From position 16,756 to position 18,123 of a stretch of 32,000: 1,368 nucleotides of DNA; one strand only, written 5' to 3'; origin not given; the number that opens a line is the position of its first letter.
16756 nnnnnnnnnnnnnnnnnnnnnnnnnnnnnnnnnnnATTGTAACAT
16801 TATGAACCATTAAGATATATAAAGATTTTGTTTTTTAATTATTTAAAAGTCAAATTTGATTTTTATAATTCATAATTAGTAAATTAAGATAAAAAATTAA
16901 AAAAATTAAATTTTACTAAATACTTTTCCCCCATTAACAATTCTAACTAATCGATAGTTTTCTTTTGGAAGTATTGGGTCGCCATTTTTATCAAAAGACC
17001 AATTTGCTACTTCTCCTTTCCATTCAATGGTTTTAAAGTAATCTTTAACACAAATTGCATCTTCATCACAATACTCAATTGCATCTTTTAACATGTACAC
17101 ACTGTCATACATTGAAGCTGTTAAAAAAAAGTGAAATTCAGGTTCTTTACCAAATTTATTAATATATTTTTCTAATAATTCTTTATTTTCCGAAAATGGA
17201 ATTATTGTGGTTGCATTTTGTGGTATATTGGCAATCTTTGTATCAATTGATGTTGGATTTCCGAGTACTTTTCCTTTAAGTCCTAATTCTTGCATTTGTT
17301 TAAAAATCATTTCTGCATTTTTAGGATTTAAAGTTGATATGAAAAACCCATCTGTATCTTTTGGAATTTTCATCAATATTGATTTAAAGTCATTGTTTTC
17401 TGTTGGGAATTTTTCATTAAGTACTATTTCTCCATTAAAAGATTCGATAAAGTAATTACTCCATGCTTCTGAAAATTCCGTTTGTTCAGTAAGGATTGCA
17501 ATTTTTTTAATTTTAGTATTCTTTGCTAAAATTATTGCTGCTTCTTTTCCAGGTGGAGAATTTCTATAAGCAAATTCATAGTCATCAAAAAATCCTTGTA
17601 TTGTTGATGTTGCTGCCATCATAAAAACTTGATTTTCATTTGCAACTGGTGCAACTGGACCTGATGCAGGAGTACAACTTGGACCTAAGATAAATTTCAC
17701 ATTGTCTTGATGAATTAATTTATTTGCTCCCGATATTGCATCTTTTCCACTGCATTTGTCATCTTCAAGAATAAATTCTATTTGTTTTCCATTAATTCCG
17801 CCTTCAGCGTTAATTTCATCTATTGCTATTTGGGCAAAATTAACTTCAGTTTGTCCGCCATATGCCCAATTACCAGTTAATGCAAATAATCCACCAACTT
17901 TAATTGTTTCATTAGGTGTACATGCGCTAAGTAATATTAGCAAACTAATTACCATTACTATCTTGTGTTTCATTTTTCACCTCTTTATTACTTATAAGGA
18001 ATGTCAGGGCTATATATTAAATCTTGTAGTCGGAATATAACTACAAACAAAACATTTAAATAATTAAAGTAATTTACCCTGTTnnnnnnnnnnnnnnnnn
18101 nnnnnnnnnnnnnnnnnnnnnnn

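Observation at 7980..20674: Five Liv-type binding proteins and three TrmB regulators share a single translocator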

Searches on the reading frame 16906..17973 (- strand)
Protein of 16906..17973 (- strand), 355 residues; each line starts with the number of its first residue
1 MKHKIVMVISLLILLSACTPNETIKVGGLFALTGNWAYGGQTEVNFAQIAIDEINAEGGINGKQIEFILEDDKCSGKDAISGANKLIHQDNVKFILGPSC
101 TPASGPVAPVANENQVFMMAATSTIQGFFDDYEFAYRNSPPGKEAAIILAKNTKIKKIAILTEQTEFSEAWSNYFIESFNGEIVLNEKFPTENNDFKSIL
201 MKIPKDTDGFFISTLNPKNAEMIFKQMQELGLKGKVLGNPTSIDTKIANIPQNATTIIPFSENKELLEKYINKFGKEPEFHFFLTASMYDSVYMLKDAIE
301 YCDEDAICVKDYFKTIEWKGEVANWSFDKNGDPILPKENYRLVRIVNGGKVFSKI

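Call 5: search_protein_families(library=pfam, proteins=[window:16906-17973:-], max_evalue=0.01)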
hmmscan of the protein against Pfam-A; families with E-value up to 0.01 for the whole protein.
window:16906-17973:- (355 aa): 3 families
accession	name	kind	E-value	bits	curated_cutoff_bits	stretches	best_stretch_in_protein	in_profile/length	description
PF13458.12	Peripla_BP_6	-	1.9e-39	136.7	31.7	1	23-348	1-341/343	Periplasmic binding protein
PF01094.35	ANF_receptor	-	1.9e-22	80.2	25.4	1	48-333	7-340/353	Receptor family ligand binding region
PF13433.12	Peripla_BP_5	-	4.5e-21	75.8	27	1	24-236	1-217/363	Periplasmic binding protein domain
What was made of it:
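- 16906..17973 (-): SBP5: Peripla_BP_6 lipoprotein, 355 aa. It belongs to the main SBP cluster S1, the largest cluster among the SBPs of the related loci. PF13458 E 1.9e-39 (call 5).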

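Call 21: search_protein_families(library=ncbifam, proteins=[window:16906-17973:-], max_evalue=0.001)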
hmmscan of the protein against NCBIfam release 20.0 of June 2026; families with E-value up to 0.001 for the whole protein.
window:16906-17973:- (355 aa): 3 families
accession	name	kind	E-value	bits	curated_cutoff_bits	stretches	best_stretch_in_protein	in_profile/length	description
NF011933.0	PRK15404.1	subfamily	2.4e-31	109.1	477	1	4-332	7-349/370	high-affinity branched-chain amino acid ABC transporter substrate-binding protein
TIGR03669.1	urea_ABC_arch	equivalog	2.2e-19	69.7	494.8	1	24-301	1-292/375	urea ABC transporter substrate-binding protein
TIGR03407.1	urea_ABC_UrtA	exception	1.2e-18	67.2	492.75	1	24-237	1-221/361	urea ABC transporter substrate-binding protein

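Call 47: search_solved_structures(query=window:16906-17973:-, max_evalue=0.00001)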
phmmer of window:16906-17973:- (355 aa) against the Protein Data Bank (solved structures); distinct sequences matched with E-value up to 0.00001: 35.
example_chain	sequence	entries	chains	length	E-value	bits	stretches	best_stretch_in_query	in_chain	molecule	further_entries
4gnr_A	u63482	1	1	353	8.1e-28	100.8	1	21-351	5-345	ABC transporter substrate-binding protein-branched chain amino acid transport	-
3ipc_A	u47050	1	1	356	5.2e-22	81.7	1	31-336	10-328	ABC transporter, substrate binding protein (Amino acid)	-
3ip5_A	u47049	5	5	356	1.4e-21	80.3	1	31-336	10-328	ABC transporter, substrate binding protein (Amino acid)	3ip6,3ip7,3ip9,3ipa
1usg_A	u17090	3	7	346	2.6e-20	76.1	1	23-254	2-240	LEUCINE-SPECIFIC BINDING PROTEIN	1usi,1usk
2lbp_A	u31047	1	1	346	3.6e-20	75.6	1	23-254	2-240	LEUCINE-BINDING PROTEIN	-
1z15_A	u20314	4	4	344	5.9e-20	74.9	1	22-253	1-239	Leu/Ile/Val-binding protein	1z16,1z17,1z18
2liv_A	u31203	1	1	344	2.1e-19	73.1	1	22-253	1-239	LEUCINE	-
4nqr_A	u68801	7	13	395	7.9e-18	67.9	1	19-241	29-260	Amino acid/amide ABC transporter substrate-binding protein, HAAT family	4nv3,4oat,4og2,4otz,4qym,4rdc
4obb_A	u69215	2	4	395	8.5e-18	67.8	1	19-240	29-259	Amino acid/amide ABC transporter substrate-binding protein, HAAT family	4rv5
8tg1_A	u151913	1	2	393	2.1e-17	66.5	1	21-326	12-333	Extracellular ligand-binding receptor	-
3td9_A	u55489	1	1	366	2.4e-17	66.4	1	23-346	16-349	Branched chain amino acid ABC transporter, periplasmic amino acid-binding protein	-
8z0g_A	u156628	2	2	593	1.4e-16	63.8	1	38-254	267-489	Leu/Ile/Val-binding protein,Leu/Ile/Val-binding protein,mNeonGreen | NeIle,Leu/Ile/Val-binding protein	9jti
4n0q_A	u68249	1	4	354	1.9e-15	60.1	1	24-245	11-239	Leu/Ile/Val-binding protein homolog 3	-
4ey3_A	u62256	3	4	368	4.4e-15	58.9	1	21-330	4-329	Twin-arginine translocation pathway signal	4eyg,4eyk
8q52_A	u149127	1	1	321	2.1e-13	53.4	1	23-161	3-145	Leucine-specific-binding protein,Chemotaxis protein CheY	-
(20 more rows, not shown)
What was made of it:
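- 16906..17973 (-): Best PDB relative is 4gnr (call 47).
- SBP-fold domains do act as receptors in other systems, and GABA-B receptor domains appear among the PDB hits (call 47).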

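Call 49: search_solved_structures(query=window:16906-17973:-, max_evalue=1e-19, show_alignments=5)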
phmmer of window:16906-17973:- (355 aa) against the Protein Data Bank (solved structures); distinct sequences matched with E-value up to 1e-19: 6.
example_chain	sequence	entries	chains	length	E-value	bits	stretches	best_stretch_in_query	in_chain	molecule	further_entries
4gnr_A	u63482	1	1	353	8.1e-28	100.8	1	21-351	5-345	ABC transporter substrate-binding protein-branched chain amino acid transport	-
3ipc_A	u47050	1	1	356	5.2e-22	81.7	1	31-336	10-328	ABC transporter, substrate binding protein (Amino acid)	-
3ip5_A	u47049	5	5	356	1.4e-21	80.3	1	31-336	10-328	ABC transporter, substrate binding protein (Amino acid)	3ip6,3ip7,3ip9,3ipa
1usg_A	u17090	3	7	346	2.6e-20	76.1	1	23-254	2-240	LEUCINE-SPECIFIC BINDING PROTEIN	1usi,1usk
2lbp_A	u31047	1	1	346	3.6e-20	75.6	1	23-254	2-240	LEUCINE-BINDING PROTEIN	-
1z15_A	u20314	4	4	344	5.9e-20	74.9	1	22-253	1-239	Leu/Ile/Val-binding protein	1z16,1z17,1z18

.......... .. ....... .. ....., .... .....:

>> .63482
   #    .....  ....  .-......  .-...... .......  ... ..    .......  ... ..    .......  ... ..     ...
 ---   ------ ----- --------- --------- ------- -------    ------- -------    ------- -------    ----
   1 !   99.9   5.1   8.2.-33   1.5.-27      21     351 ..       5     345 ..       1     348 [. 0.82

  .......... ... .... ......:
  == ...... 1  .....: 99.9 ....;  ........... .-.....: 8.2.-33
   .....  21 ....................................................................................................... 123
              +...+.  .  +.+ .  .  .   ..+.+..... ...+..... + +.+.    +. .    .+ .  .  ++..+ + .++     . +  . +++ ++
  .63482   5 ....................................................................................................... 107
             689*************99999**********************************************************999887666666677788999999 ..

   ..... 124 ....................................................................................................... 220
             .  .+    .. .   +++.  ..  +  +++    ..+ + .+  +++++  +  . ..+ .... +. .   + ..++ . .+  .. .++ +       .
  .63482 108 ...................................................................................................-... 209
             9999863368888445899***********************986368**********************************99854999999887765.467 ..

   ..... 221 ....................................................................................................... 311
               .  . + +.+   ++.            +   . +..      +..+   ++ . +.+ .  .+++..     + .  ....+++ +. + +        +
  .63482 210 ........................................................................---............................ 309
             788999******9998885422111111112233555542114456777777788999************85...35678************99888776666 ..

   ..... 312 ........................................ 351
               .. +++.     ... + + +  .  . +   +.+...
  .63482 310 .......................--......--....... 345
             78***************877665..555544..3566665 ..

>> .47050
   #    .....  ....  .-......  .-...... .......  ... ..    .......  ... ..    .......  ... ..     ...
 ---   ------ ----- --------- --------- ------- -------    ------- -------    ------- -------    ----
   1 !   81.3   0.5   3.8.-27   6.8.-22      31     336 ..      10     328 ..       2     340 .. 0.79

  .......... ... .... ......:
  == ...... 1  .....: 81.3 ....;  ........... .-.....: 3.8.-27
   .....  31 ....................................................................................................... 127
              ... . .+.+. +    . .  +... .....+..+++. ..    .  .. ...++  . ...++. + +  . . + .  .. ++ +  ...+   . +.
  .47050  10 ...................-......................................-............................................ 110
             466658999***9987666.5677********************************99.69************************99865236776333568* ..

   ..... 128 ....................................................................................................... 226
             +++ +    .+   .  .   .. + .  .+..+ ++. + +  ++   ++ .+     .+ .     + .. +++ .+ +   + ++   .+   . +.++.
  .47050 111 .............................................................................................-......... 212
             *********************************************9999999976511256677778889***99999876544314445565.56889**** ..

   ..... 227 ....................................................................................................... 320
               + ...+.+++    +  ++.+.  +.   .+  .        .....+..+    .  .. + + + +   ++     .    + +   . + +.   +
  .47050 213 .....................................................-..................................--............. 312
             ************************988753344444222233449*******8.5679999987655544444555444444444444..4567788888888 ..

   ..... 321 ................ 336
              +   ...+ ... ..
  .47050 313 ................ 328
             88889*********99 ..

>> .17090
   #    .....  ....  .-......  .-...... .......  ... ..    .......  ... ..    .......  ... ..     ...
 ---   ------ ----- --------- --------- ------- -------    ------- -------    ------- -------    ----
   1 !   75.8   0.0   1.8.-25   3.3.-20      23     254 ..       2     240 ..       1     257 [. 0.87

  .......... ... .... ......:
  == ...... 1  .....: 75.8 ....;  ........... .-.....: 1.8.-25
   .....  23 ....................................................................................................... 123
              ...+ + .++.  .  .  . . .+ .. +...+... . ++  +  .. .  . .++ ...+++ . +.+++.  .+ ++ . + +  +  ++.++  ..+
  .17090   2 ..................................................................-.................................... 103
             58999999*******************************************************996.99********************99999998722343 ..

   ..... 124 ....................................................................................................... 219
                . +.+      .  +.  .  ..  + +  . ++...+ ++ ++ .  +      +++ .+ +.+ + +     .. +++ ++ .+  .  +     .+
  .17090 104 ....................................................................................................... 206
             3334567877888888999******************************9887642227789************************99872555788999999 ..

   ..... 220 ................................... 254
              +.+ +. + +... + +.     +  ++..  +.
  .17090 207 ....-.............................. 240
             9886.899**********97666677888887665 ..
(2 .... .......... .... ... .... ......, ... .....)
